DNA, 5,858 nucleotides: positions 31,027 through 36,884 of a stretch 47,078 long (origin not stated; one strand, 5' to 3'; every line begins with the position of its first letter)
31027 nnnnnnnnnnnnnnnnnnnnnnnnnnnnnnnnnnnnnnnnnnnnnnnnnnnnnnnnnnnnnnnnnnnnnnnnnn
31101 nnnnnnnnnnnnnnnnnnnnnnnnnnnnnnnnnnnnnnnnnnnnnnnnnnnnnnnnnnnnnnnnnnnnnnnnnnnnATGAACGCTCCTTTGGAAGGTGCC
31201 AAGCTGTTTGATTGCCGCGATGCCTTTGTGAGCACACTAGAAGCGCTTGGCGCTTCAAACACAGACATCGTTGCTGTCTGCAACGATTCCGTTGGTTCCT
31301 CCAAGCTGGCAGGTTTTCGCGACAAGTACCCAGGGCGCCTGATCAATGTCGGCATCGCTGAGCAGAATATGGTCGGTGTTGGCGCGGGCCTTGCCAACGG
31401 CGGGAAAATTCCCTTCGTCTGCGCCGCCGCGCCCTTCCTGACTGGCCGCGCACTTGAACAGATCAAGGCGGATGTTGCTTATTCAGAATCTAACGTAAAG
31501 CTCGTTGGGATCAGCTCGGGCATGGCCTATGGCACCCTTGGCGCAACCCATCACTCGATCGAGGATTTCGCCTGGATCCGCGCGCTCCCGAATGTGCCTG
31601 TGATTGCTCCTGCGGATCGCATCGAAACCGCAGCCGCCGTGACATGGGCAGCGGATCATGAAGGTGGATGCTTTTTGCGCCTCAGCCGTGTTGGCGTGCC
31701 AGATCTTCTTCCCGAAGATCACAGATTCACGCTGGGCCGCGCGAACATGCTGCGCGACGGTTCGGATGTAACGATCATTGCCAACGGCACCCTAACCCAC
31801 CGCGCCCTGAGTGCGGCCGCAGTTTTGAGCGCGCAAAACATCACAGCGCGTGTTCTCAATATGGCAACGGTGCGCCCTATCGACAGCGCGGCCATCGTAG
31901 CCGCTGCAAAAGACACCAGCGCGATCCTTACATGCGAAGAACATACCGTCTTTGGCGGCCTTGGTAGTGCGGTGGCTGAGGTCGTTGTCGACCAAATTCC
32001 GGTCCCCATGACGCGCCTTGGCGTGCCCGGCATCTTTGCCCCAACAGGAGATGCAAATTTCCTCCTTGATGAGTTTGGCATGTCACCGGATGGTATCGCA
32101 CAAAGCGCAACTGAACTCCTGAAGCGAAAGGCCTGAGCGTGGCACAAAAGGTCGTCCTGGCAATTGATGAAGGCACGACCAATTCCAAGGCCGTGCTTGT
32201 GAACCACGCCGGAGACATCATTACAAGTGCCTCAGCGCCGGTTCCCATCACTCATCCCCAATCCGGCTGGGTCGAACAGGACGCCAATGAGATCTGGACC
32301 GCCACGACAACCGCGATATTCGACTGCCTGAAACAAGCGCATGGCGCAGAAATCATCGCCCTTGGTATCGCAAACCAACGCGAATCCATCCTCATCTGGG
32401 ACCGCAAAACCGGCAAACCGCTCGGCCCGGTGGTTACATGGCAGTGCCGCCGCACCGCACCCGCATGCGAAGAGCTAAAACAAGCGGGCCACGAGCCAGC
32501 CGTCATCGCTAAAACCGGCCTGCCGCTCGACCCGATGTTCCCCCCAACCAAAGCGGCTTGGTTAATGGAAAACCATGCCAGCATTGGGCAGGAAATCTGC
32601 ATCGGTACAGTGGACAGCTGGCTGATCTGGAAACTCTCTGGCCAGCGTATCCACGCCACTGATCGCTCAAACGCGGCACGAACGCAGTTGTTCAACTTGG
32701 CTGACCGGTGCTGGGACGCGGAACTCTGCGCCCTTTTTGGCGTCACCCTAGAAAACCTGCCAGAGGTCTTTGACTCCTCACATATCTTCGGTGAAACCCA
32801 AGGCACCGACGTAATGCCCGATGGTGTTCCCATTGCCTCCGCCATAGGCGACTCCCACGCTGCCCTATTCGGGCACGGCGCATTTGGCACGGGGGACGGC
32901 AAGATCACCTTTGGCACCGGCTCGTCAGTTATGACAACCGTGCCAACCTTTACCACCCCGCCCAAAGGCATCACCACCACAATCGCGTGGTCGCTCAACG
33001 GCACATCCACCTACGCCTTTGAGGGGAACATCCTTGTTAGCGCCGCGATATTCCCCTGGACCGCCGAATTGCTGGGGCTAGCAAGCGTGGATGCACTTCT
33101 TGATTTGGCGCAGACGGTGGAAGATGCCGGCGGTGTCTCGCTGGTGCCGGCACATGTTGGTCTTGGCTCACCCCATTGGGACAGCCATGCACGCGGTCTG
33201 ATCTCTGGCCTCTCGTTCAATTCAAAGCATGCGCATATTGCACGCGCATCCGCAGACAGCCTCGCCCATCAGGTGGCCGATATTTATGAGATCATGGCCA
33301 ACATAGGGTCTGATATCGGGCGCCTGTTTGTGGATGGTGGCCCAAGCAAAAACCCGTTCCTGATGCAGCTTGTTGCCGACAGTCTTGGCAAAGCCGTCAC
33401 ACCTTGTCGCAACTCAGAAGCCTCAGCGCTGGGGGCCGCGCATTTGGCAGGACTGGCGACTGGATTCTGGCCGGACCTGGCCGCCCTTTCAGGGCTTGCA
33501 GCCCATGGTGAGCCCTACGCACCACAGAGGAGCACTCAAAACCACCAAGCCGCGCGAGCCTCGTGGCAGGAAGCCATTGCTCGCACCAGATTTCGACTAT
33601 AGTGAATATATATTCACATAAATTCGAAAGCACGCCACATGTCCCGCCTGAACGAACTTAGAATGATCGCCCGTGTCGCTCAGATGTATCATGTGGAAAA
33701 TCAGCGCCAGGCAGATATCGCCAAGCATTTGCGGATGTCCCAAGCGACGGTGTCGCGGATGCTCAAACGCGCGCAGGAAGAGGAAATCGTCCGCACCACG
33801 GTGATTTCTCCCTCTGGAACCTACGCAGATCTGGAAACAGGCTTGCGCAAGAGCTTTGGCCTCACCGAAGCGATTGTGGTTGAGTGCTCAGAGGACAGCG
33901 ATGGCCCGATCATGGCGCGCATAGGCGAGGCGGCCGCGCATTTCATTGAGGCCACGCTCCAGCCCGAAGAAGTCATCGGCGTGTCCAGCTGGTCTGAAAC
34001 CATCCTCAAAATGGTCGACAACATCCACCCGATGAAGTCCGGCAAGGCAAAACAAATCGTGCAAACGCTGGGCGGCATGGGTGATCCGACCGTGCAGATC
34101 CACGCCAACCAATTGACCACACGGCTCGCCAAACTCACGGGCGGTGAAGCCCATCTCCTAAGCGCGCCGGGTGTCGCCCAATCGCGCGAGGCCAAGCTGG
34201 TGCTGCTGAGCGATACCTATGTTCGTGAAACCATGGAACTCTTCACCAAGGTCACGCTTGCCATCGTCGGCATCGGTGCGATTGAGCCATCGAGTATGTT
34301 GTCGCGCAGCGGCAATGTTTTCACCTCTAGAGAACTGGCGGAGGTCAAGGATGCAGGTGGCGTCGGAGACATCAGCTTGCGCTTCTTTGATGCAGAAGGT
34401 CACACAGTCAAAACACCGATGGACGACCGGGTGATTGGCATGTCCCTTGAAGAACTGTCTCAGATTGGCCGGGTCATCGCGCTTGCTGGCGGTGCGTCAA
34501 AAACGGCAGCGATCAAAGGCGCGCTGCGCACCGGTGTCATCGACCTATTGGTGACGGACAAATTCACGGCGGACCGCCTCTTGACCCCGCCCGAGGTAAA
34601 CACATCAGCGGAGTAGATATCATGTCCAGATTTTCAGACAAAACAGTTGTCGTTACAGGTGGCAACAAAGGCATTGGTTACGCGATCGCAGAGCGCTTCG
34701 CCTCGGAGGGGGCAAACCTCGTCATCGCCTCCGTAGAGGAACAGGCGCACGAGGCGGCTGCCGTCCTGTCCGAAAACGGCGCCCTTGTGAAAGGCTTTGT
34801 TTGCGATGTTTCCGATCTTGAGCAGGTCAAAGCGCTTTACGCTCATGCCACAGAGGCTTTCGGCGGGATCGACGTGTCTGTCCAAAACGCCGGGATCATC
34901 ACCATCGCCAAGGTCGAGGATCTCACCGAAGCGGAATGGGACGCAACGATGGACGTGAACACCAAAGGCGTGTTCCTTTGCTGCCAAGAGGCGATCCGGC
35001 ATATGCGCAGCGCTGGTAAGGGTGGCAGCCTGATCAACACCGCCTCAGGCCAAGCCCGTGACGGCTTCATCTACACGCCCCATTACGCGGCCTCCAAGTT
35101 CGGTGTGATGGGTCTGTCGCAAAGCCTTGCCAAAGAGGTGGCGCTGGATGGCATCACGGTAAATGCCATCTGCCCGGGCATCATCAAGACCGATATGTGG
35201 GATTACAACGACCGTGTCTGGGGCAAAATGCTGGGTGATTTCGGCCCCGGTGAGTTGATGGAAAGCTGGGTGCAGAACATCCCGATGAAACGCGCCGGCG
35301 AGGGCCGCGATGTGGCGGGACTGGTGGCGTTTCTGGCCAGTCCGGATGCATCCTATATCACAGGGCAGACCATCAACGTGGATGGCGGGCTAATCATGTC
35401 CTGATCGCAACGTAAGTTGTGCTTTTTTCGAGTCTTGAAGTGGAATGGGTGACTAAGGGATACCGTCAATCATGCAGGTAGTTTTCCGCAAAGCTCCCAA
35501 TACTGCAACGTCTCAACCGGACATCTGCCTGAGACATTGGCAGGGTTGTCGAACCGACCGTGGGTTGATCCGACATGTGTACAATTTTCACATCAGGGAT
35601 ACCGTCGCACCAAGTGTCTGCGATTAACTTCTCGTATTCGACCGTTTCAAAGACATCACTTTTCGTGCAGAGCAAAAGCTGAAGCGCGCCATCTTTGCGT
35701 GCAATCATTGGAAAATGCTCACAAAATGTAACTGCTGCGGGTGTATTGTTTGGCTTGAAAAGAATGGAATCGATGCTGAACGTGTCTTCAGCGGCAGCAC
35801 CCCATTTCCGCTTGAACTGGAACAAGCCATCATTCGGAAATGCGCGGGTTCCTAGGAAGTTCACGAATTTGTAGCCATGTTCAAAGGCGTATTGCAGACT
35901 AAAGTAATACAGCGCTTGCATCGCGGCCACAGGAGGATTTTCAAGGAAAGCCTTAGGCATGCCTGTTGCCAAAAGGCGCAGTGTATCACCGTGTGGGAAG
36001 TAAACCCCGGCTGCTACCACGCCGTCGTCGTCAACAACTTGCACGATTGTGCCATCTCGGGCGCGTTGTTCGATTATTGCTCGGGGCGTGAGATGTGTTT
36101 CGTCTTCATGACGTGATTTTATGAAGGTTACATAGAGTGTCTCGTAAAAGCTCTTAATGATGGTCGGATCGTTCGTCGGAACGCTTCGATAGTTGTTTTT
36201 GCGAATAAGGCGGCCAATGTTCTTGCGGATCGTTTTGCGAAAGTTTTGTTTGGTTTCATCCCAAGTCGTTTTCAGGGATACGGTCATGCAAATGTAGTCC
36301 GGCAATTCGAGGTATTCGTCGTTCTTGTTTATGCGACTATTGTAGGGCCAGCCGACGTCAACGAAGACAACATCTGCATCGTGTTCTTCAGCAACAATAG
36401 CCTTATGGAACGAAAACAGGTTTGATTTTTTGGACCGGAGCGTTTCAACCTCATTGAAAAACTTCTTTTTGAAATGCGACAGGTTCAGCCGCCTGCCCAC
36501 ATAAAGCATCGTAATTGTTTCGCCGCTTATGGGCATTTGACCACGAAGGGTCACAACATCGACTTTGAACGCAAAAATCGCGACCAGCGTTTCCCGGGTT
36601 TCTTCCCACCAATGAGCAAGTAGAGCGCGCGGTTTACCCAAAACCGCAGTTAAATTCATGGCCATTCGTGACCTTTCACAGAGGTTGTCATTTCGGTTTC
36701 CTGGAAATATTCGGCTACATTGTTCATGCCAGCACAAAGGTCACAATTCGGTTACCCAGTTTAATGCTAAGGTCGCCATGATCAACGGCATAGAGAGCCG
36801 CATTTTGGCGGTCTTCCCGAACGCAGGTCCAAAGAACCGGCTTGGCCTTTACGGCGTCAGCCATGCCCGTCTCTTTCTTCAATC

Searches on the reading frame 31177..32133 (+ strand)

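Call 8: search_protein_families(library=pfam, proteins=[window:31177-32133:+], max_evalue=0.001)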
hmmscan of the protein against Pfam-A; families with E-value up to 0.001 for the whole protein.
window:31177-32133:+ (319 aa): 3 families
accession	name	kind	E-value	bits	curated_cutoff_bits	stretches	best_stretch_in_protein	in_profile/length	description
PF02779.29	Transket_pyr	-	3e-32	112.1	27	1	12-171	4-169/174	Transketolase, pyrimidine binding domain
PF02780.25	Transketolase_C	-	8.1e-29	100.5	25.9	1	187-307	1-124/124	Transketolase, C-terminal domain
PF17147.9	PFOR_II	-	0.00075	20.3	27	0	197-269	2-74/102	Pyruvate:ferredoxin oxidoreductase core domain II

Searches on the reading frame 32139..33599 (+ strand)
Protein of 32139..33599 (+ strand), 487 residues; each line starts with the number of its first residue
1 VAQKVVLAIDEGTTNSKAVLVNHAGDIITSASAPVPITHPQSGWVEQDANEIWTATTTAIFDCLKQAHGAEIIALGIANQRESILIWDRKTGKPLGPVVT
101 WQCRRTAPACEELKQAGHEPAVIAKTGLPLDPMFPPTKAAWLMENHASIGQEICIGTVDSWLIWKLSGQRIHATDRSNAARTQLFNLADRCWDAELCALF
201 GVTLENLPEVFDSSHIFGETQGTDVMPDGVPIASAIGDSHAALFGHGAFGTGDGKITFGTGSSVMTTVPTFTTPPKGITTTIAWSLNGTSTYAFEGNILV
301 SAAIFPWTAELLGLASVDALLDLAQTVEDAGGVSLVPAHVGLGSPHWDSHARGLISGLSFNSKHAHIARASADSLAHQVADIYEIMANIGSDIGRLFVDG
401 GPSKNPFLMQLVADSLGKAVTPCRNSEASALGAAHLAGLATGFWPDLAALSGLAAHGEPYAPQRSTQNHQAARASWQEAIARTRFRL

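Call 8: search_protein_families(library=pfam, proteins=[window:32139-33599:+], max_evalue=0.001)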
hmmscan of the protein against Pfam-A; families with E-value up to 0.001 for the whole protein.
window:32139-33599:+ (487 aa): 2 families
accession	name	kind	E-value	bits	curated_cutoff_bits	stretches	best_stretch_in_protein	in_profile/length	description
PF00370.27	FGGY_N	-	1.5e-66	224.9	28.8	1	6-245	2-245/245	FGGY family of carbohydrate kinases, N-terminal domain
PF02782.22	FGGY_C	-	5.8e-32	111.5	27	1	255-440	2-197/198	FGGY family of carbohydrate kinases, C-terminal domain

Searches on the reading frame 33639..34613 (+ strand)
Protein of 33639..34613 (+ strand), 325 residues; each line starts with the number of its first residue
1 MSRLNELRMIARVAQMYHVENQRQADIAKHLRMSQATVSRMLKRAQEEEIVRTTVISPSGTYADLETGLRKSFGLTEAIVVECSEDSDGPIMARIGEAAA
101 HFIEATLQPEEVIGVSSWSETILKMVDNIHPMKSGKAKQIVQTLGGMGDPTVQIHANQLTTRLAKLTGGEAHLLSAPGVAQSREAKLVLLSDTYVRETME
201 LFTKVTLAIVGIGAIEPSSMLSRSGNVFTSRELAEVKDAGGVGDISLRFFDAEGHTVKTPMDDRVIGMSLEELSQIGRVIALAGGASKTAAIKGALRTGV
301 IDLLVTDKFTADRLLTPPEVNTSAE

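Call 8: search_protein_families(library=pfam, proteins=[window:33639-34613:+], max_evalue=0.001)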
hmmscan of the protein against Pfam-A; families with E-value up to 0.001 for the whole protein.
window:33639-34613:+ (325 aa): 6 families
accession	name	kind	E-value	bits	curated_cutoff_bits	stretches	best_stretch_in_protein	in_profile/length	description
PF04198.19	Sugar-bind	-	2.4e-68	230.5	27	1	63-315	7-256/257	Putative sugar-binding domain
PF12802.13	MarR_2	-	3.9e-05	24.2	27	1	18-53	16-52/61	MarR family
PF01047.28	MarR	-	4.5e-05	23.7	24.6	1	17-51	13-47/59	MarR family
PF13545.12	HTH_Crp_2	-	0.00023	21.5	27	1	23-52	24-53/70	Crp-like helix-turn-helix domain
PF13384.12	HTH_23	-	0.00027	21.1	24.6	1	10-48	7-44/50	Homeodomain-like domain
PF13412.12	HTH_24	-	0.00071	19.5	21.9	0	24-52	20-48/48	Winged helix-turn-helix DNA-binding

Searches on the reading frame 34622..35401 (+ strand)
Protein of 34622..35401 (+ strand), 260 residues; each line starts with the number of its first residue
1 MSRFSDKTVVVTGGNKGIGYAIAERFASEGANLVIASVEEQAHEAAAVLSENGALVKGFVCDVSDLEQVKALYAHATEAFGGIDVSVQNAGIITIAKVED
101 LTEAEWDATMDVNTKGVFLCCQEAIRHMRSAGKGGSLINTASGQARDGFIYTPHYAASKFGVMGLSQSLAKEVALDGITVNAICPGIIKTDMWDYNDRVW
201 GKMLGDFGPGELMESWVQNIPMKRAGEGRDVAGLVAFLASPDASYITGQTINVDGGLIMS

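Call 8: search_protein_families(library=pfam, proteins=[window:34622-35401:+], max_evalue=0.001)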
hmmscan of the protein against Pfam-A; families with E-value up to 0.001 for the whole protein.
window:34622-35401:+ (260 aa): 4 families
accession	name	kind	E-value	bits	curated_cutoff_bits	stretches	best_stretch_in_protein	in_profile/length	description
PF13561.12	adh_short_C2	-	3.3e-65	220.4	27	1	15-257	5-235/236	Enoyl-(Acyl carrier protein) reductase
PF00106.31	adh_short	-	3.3e-58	196.8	26.6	1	7-194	1-188/195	short chain dehydrogenase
PF08659.16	KR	-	2.2e-13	50.9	22.6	1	8-117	2-116/180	KR domain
PF23441.1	SDR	-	3e-08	33.8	27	1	4-257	5-255/258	SDR-like rossmann domain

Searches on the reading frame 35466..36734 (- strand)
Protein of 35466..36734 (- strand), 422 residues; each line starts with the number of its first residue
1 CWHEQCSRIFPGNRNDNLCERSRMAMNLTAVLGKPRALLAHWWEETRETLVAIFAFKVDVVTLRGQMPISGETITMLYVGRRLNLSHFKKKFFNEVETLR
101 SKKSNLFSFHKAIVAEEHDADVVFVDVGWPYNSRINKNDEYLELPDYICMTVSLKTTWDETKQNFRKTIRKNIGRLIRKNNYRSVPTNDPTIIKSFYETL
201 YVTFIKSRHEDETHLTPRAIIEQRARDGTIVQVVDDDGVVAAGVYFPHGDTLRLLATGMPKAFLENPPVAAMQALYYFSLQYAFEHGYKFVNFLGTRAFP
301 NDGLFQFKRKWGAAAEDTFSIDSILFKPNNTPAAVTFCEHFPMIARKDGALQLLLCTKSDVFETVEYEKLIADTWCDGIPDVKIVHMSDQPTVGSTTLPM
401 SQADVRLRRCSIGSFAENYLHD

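Call 8: search_protein_families(library=pfam, proteins=[window:35466-36734:-], max_evalue=0.001)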
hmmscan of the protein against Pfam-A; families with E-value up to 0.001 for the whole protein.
window:35466-36734:- (422 aa): 1 family
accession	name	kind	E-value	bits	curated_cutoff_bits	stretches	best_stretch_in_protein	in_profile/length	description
PF02388.22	FemAB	-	2.1e-07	30.5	24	1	230-315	298-382/406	FemAB family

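Call 38: search_protein_families(library=ncbifam, proteins=[window:35466-36734:-], max_evalue=0.001)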
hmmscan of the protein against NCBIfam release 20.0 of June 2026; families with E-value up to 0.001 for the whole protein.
window:35466-36734:- (422 aa): 1 family
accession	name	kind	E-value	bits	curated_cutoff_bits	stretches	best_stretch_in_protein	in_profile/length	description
TIGR03019.1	pepcterm_femAB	equivalog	6.4e-06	25.4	260.35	1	142-316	113-279/330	FemAB family XrtA/PEP-CTERM system-associated protein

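Call 62: find_homologous_proteins(query=window:35466-36734:-, max_evalue=1e-10)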
Query window:35466-36734:- (422 aa): 29 proteins with E <= 1e-10 among 6408 candidates.
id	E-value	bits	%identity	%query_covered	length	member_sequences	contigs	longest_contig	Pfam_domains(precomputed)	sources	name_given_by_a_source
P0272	8.2e-273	923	100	95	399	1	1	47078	PF02388.23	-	-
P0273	3.0e-168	578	64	94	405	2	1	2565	PF13480.14,PF02388.23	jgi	-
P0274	1.3e-167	576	63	93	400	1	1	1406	PF02388.23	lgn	-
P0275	8.9e-163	560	62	95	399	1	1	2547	-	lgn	-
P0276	3.3e-157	542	61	94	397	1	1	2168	PF02388.23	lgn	-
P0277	5.8e-156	538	62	94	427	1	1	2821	PF02388.23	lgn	-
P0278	2.6e-151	522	59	94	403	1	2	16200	-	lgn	-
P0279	4.4e-141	489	57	92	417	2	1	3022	-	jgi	-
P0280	9.1e-141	488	57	93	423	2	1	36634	-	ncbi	ncbi:MAG: hypothetical protein AB8B71_20215 [Paracoccaceae bacterium]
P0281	1.7e-138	480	55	94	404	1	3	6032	PF02388.23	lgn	-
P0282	3.9e-130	453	67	70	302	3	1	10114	PF13480.14,PF02388.23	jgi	-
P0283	5.1e-125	436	50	95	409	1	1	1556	PF02388.23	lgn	-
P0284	2.0e-124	434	52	88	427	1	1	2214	PF02388.23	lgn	-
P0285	8.5e-121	422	51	87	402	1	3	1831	-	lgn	-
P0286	4.9e-120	419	50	88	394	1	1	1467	-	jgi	-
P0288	1.8e-118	414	50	91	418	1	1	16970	PF02388.23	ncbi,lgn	-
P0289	6.3e-114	399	53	82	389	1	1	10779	PF13480.14,PF02388.23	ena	-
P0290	1.2e-113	398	61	68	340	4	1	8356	PF02388.23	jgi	-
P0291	4.4e-111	390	47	94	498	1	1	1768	PF02388.23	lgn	-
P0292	1.5e-110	388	47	89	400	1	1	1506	PF02388.23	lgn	-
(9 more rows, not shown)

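Call 63: find_encoding_contigs(protein=P0278, flank=10000, max_places=1)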
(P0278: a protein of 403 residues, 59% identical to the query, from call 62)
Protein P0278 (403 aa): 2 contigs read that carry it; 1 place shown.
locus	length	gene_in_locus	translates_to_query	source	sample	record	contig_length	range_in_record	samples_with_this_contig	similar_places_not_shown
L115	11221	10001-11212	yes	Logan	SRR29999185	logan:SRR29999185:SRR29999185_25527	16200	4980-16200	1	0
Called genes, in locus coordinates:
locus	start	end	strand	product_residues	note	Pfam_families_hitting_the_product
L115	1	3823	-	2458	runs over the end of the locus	PF00109:ketoacyl-synt, PF02801:Ketoacyl-synt_C, PF16197:KAsynt_C_assoc, PF22621:CurL-like_PKS_C, PF00698:Acyl_transf_1, PF21089:PKS_DH_N, PF14765:PS-DH, PF08242:Methyltransf_12, +12 more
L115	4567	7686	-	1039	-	PF00873:ACR_tran, PF03176:MMPL (faint)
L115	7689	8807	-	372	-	PF25917:BSH_RND, PF25973:BSH_CzcB (weak)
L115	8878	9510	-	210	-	-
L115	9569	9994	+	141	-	-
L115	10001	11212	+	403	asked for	-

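Call 64: find_encoding_contigs(protein=P0280, flank=10000, max_places=1)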
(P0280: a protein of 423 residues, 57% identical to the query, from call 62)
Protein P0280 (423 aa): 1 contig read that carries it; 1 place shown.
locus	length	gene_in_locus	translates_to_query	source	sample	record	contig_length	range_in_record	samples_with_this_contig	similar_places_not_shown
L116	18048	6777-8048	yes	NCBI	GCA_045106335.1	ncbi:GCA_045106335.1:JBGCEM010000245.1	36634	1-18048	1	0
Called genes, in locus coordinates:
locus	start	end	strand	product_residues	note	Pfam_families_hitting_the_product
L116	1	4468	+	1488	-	PF00668:Condensation, PF00501:AMP-binding, PF13193:AMP-binding_C (weak), PF00550:PP-binding, PF01370:Epimerase, PF07993:NAD_binding_4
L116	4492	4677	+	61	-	PF03621:MbtH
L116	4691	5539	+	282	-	PF00561:Abhydrolase_1, PF12146:Hydrolase_4, PF12697:Abhydrolase_6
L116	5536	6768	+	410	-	PF07690:MFS_1 (weak)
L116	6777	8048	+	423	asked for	-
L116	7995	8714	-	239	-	PF17837:4PPT_N, PF01648:ACPS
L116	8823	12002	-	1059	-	PF00873:ACR_tran, PF02355:SecD_SecF_C (faint), PF03176:MMPL (weak)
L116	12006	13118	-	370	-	PF25973:BSH_CzcB, PF25994:HH_AprE (weak)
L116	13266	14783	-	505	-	PF00668:Condensation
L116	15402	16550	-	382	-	PF01408:GFO_IDH_MocA, PF22725:GFO_IDH_MocA_C3, PF02894:GFO_IDH_MocA_C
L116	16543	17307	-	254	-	PF01261:AP_endonuc_2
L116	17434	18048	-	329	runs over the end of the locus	PF01764:Lipase_3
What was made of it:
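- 35466..36737 (-): FemX/MprF-fold (tandem GNAT) gene. The database gene call is 399 aa, i.e. 35466..36665. Conserved accessory gene. Homologues lie in two other loci, L115 and L116, that carry core genes of this cluster type (calls 62-64).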

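Call 68: search_protein_families(library=pfam, alignment_id=A2, max_evalue=0.01)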
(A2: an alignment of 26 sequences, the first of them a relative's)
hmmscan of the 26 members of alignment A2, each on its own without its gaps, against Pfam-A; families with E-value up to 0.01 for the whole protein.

A. member 1, P0272 (399 aa): 2 families
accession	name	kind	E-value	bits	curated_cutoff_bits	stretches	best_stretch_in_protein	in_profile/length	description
PF02388.22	FemAB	-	1.9e-07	30.7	24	1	207-292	298-382/406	FemAB family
PF13480.13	Acetyltransf_6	-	0.0017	18.9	22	1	141-285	2-142/143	Acetyltransferase (GNAT) domain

B. families by the number of members that match (of 26 scanned): 2 families
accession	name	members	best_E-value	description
PF02388.22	FemAB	19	8e-10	FemAB family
PF13480.13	Acetyltransf_6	12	5.1e-07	Acetyltransferase (GNAT) domain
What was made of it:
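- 35466..36737 (-): Weak PF02388 hit (calls 8, 68).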

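Call 73: predict_structure(alignment_id=A2)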
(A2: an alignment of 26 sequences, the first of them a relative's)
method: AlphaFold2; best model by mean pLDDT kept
length: 399 residues; sequences in the alignment: 26
mean_pLDDT: 87.0   pTM: 0.84
mean pLDDT of the five models: 87.0, 86.2, 85.8, 85.1, 85.0
residues with pLDDT >= 90: 250; 70-90: 101; 50-70: 20; < 50: 28
segments of 3 or more residues with pLDDT < 50: 1-16, 18-27
pLDDT, mean of each block of 10 residues (from residue 1): 41 46 47 83 95 92 91 94 84 92 86 91 94 92 82 94 97 94 75 90 97 96 97 94 92 97 97 90 91 88 96 97 93 89 87 93 76 66 91 92
secondary structure, 60 per line:
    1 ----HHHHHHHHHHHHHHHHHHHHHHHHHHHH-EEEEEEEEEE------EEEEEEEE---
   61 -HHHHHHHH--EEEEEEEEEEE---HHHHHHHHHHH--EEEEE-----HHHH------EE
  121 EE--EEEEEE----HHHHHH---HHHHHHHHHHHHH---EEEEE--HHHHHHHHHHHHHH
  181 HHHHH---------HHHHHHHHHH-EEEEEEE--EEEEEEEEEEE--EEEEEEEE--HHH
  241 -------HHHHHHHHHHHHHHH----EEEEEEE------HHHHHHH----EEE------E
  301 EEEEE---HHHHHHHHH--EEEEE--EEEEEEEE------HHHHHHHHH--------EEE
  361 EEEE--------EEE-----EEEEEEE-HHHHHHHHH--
elements in order: H5-32 E34-43 E50-57 H62-69 E72-82 H86-96 E99-103 H109-112 E119-122 E125-130 H135-140 H144-156 E160-164 H167-185 H195-204 E206-212 E215-225 E228-235 H248-262 E267-273 H280-286 E291-293 E300-305 H309-317 E320-324 E327-334 H341-349 E358-364 E373-375 E381-387 H389-397
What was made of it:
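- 35466..36737 (-): AF2 model with pLDDT 87 (call 73).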

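Call 76: fold_search(model_id=the predicted structure, library=pdb)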
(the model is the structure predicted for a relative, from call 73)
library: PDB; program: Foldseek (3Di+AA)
matches with E <= 10: 911; with E <= 0.001: 81
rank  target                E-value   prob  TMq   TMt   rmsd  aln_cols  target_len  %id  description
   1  9wqx                  1.5e-10  1.00  0.37  0.50  10.5       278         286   14  aminoacyl-tRNA-dependent peptide synthase, Sbb17, complexed with streptothrisamine (released 2026-04-01)
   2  7z6a_A                2.9e-10  1.00  0.36  0.42  11.7       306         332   16  CRYSTAL STRUCTURE OF WEISSELLA VIRIDESCENS FEMXVV NON-RIBOSOMAL AMINO ACID TRANSFERASE IN COMPLEX WITH A PEPTIDYL-XNA  (released 2022-10-26)
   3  4ii9_A                5.5e-10  1.00  0.37  0.43  11.7       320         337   15  Crystal structure of Weissella viridescens FemXVv non-ribosomal amino acid transferase in complex with a peptidyl-RNA  (released 2013-07-03)
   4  1ne9                  6.6e-10  1.00  0.37  0.43  11.9       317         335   16  Crystal Structure of Weissella viridescens FemX at 1.7 Ang Resolution (released 2004-02-10)
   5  1xf8                  7.0e-10  1.00  0.36  0.42  11.7       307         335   15  Crystal Structure of Weissella viridescens FemX (Y254F) Mutant (released 2005-05-31)
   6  9wqw                  8.9e-10  1.00  0.37  0.50  10.9       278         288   13  aminoacyl-tRNA-dependent peptide synthase, Sbb17 (released 2026-04-01)
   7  7z5y_A                1.9e-09  1.00  0.36  0.42  11.6       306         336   16  CRYSTAL STRUCTURE OF WEISSELLA VIRIDESCENS FEMXVV NON-RIBOSOMAL AMINO ACID TRANSFERASE IN COMPLEX WITH A PEPTIDYL-XNA  (released 2022-10-26)
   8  1xe4                  2.0e-09  1.00  0.36  0.42  11.9       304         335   15  Crystal Structure of Weissella viridescens FemX (K36M) Mutant (released 2005-05-31)
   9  9wqy                  2.3e-09  1.00  0.37  0.50  12.4       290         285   13  aminoacyl-tRNA-dependent peptide synthase, Sba18, complexed with streptothrisamine (released 2026-04-01)
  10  4v36_B                1.6e-08  1.00  0.33  0.40  11.5       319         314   13  The structure of L-PGS from Bacillus licheniformis (released 2015-08-19)
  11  6snr                  2.2e-08  1.00  0.35  0.35  12.3       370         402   14  Crystal structure of FemX (released 2020-09-09)
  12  4v36_A                2.4e-08  1.00  0.33  0.39  11.3       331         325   12  The structure of L-PGS from Bacillus licheniformis (released 2015-08-19)
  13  3n7z_D                4.3e-08  1.00  0.28  0.29  13.6       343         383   10  Crystal structure of acetyltransferase from Bacillus anthracis (released 2010-06-16)
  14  6lv0_A                4.8e-08  1.00  0.31  0.38  11.6       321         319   10  Crystal structure of the soluble domain of the multiple peptide resistance factor (MprF) from Rhizobium tropici (released 2021-02-03)
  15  3n7z_C                6.5e-08  1.00  0.25  0.26  13.9       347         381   10  Crystal structure of acetyltransferase from Bacillus anthracis (released 2010-06-16)
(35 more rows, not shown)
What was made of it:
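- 35466..36737 (-): Best Foldseek hits are Sbb17/Sba18, FemX and aminoacyl-PG synthases, E 1e-10 to 1e-7 (call 76).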
